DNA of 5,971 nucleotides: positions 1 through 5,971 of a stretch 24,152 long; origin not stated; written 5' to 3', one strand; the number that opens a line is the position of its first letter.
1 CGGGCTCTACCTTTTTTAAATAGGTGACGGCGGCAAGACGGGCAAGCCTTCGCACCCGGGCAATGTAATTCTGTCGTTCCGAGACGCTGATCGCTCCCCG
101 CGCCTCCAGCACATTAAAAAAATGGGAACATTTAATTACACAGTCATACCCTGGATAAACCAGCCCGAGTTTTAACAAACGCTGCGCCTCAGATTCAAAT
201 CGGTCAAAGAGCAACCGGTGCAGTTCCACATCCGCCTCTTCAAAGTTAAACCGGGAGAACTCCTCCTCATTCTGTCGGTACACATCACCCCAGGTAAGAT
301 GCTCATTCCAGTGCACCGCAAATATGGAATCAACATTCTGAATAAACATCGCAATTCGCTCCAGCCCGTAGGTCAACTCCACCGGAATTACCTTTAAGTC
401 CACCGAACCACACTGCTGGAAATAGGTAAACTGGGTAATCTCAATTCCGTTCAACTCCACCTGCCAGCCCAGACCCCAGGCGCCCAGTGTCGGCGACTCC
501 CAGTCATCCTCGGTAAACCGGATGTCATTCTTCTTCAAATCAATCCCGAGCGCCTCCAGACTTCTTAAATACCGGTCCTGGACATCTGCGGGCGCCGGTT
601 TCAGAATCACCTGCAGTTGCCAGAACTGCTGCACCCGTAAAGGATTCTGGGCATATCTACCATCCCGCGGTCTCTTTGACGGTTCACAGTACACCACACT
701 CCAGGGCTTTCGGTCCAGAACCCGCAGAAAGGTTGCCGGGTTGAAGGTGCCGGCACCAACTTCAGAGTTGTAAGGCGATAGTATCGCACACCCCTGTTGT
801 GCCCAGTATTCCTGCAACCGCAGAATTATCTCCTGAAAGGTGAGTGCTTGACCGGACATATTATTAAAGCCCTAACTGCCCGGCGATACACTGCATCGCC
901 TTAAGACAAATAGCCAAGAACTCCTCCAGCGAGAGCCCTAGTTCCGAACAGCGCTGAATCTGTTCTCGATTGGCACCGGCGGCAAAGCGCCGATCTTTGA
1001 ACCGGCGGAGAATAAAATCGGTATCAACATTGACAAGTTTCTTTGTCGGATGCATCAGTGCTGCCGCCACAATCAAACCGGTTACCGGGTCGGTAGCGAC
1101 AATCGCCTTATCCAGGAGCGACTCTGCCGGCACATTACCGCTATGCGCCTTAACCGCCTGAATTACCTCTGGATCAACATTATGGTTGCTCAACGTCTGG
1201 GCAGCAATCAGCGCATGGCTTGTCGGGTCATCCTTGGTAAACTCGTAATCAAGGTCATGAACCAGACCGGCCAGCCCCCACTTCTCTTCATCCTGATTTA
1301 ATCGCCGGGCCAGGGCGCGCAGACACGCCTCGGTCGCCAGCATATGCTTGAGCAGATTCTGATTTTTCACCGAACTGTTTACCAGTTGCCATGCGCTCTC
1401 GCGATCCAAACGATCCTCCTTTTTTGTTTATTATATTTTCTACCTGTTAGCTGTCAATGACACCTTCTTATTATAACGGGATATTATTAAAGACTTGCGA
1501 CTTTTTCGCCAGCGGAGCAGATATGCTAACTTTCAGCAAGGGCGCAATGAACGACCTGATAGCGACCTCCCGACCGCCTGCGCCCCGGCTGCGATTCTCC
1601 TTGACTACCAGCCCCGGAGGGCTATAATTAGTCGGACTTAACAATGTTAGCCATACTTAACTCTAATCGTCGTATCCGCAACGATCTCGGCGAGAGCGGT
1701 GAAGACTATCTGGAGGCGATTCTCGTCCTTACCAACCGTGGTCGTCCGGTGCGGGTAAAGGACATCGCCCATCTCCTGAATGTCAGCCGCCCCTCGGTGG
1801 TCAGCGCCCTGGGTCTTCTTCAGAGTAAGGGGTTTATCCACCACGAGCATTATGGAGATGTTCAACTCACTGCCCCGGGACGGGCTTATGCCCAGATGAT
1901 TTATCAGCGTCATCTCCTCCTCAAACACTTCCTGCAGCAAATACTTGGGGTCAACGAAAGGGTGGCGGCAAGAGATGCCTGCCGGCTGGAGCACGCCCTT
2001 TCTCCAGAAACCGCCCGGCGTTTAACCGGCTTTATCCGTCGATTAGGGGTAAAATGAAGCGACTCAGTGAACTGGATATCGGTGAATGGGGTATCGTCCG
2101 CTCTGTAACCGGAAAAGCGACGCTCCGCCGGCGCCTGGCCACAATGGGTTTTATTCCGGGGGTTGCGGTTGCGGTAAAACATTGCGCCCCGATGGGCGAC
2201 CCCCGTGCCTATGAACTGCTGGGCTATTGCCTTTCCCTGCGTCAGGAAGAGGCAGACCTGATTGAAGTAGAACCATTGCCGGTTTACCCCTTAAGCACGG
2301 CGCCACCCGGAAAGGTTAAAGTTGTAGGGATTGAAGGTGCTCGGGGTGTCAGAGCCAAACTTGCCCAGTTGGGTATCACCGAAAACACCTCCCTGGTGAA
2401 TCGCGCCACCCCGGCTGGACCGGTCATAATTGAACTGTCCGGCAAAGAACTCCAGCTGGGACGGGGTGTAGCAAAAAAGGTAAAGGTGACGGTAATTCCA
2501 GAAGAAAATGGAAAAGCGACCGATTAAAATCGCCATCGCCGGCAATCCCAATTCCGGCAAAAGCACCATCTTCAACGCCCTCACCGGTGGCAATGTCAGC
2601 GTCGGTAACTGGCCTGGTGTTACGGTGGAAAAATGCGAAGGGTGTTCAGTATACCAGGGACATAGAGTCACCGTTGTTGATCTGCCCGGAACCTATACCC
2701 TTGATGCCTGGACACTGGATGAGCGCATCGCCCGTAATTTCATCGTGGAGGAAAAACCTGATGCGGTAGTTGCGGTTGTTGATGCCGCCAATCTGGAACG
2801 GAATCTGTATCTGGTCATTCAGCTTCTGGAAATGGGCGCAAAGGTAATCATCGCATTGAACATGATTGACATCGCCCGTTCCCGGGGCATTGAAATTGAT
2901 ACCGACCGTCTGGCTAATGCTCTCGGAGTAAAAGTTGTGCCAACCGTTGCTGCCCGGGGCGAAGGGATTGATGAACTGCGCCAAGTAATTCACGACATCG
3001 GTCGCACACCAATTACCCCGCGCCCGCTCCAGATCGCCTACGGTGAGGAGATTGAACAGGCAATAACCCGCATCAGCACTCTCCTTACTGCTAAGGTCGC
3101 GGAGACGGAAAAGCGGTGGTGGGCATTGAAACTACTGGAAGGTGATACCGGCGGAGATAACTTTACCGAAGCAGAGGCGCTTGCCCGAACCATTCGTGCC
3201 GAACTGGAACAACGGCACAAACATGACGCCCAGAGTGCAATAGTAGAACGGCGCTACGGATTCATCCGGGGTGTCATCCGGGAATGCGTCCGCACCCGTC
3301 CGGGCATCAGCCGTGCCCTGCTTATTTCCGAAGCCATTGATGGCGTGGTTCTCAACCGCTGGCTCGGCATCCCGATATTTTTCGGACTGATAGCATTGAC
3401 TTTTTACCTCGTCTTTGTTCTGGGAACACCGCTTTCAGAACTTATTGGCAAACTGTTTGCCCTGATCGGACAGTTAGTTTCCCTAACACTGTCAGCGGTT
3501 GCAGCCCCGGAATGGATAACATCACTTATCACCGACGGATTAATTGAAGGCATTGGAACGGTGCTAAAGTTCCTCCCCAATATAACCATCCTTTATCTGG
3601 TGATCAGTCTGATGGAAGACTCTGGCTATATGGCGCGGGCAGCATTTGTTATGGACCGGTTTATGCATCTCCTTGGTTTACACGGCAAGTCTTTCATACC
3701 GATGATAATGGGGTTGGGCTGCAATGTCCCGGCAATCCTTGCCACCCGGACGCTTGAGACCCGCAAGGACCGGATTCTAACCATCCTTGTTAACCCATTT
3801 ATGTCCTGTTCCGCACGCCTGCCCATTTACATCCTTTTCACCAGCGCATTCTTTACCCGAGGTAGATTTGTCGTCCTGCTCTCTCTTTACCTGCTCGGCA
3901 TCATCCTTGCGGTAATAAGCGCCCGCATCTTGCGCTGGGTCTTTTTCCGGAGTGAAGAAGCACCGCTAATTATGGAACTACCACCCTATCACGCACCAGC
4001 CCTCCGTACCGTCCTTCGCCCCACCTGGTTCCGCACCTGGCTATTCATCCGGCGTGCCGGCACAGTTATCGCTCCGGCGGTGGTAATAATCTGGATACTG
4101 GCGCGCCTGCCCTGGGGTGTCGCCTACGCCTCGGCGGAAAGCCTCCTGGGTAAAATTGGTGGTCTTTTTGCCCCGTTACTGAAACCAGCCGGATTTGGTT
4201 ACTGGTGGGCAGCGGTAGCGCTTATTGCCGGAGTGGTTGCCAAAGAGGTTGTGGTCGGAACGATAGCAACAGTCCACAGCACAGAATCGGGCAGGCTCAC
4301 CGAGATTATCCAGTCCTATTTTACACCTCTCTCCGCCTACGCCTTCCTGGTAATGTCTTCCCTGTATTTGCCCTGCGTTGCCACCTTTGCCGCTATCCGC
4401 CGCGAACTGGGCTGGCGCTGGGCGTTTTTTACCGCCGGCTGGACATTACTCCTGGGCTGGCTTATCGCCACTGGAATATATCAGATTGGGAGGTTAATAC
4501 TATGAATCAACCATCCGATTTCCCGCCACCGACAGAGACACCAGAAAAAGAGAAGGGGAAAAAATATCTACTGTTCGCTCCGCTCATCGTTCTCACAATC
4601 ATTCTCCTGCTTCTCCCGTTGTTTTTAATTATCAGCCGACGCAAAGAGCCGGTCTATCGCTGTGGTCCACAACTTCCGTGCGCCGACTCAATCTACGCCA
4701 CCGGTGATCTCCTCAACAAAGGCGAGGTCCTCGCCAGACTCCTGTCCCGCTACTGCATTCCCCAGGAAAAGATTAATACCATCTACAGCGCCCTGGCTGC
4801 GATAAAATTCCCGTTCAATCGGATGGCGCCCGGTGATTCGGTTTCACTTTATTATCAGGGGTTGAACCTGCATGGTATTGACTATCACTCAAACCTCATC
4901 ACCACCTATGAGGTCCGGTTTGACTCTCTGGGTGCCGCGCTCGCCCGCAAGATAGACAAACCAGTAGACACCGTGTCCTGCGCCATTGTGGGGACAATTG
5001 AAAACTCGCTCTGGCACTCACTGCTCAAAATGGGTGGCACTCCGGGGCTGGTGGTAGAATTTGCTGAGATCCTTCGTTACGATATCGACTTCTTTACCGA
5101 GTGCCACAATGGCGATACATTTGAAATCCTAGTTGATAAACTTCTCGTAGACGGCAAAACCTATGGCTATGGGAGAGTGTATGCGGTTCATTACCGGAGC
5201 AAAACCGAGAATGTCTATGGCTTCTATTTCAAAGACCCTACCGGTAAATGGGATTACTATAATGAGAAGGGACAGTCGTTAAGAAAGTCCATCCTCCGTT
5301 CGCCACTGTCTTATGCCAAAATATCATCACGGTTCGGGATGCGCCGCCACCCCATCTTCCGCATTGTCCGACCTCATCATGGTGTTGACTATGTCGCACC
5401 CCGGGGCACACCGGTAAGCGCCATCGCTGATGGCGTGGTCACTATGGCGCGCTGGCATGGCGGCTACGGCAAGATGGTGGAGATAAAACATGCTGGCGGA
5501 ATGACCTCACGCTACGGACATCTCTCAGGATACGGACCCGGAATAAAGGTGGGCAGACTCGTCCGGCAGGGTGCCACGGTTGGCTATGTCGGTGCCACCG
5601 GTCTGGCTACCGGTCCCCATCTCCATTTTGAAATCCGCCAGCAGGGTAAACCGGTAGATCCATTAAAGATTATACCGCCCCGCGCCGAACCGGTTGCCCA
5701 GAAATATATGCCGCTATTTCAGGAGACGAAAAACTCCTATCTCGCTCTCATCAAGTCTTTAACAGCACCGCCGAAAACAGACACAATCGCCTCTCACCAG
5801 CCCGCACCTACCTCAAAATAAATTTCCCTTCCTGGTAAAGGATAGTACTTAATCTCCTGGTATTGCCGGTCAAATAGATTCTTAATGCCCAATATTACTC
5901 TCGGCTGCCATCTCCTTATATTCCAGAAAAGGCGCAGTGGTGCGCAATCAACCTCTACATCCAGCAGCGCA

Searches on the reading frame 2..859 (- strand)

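Call 11: search_protein_families(library=pfam, proteins=[window:2-859:-], max_evalue=0.001)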
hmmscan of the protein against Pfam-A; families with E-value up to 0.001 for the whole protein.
window:2-859:- (286 aa): 1 family
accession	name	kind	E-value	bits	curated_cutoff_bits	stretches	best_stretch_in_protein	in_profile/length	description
PF02091.20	tRNA-synt_2e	-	3.1e-133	443.7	27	1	8-283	1-276/278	Glycyl-tRNA synthetase alpha subunit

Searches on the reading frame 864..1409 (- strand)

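Call 11: search_protein_families(library=pfam, proteins=[window:864-1409:-], max_evalue=0.001)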
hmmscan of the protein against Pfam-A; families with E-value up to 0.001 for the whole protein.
window:864-1409:- (181 aa): 1 family
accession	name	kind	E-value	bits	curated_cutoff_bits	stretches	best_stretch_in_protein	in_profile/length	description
PF01966.28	HD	-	1.1e-09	39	22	1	20-100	2-104/116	HD domain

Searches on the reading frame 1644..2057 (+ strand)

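Call 11: search_protein_families(library=pfam, proteins=[window:1644-2057:+], max_evalue=0.001)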
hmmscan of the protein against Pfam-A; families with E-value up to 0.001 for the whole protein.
window:1644-2057:+ (137 aa): 6 families
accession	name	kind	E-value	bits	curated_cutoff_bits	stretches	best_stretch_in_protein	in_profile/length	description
PF02742.21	Fe_dep_repr_C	-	1.4e-15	57.5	27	1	76-132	1-57/70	Iron dependent repressor, metal binding and dimerisation domain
PF01325.25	Fe_dep_repress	-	3.7e-12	46.7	26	1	14-71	1-58/60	Iron dependent repressor, N-terminal DNA binding domain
PF12802.13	MarR_2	-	6.5e-05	23.5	27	1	26-68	11-53/61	MarR family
PF13545.12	HTH_Crp_2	-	0.00017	21.9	27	1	35-75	22-61/70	Crp-like helix-turn-helix domain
PF08279.18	HTH_11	-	0.00026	21.3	25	0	28-64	8-44/55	HTH domain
PF09339.16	HTH_IclR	-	0.00046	20.3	22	1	28-67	11-50/52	IclR helix-turn-helix domain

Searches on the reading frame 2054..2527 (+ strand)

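Call 11: search_protein_families(library=pfam, proteins=[window:2054-2527:+], max_evalue=0.001)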
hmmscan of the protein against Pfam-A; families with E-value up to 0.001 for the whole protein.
window:2054-2527:+ (157 aa): 1 family
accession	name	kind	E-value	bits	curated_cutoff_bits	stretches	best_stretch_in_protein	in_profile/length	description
PF04023.20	FeoA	-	5.7e-33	113.3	23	2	3-74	2-74/74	FeoA domain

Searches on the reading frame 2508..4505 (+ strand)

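Call 11: search_protein_families(library=pfam, proteins=[window:2508-4505:+], max_evalue=0.001)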
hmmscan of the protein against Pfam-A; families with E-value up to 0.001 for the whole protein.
window:2508-4505:+ (665 aa): 9 families
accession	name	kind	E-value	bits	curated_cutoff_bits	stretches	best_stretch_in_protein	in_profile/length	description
PF02421.24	FeoB_N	-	1.9e-65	219.6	27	1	7-160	2-155/156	Ferrous iron transport protein B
PF07670.19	Gate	-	3.6e-41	140.3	29.6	2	352-447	1-103/104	Nucleoside recognition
PF17910.6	FeoB_Cyto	-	3.7e-20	72.6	23.4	1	178-262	1-90/90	FeoB cytosolic helical domain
PF01926.29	MMR_HSR1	-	1.5e-19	70.6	21.9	1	7-118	1-112/113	50S ribosome-binding GTPase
PF07664.17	FeoB_C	-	1.4e-18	66.8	26.6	1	457-509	1-54/54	Ferrous iron transport protein B C terminus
PF00350.29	Dynamin_N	-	6.1e-06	26.8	27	0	8-31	1-24/168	Dynamin family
PF09439.16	SRPRB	-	1.2e-05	25.2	25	1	7-107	5-96/178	Signal recognition particle receptor beta subunit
PF00009.33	GTP_EFTU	-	0.00033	20.7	26.5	0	37-163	54-184/188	Elongation factor Tu GTP binding domain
PF03193.22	RsgA_GTPase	-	0.00083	19.7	30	0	95-163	41-106/174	RsgA GTPase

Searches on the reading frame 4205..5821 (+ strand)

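Call 11: search_protein_families(library=pfam, proteins=[window:4205-5821:+], max_evalue=0.001)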
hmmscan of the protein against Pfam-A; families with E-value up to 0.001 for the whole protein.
window:4205-5821:+ (538 aa): 2 families
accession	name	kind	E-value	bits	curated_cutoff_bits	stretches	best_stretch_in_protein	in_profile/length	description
PF01551.29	Peptidase_M23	-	1.9e-33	114.9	28.7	1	390-486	2-96/96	Peptidase family M23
PF19425.4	Csd3_N2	-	3.1e-09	37.3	27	1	260-377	8-120/122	Csd3 second domain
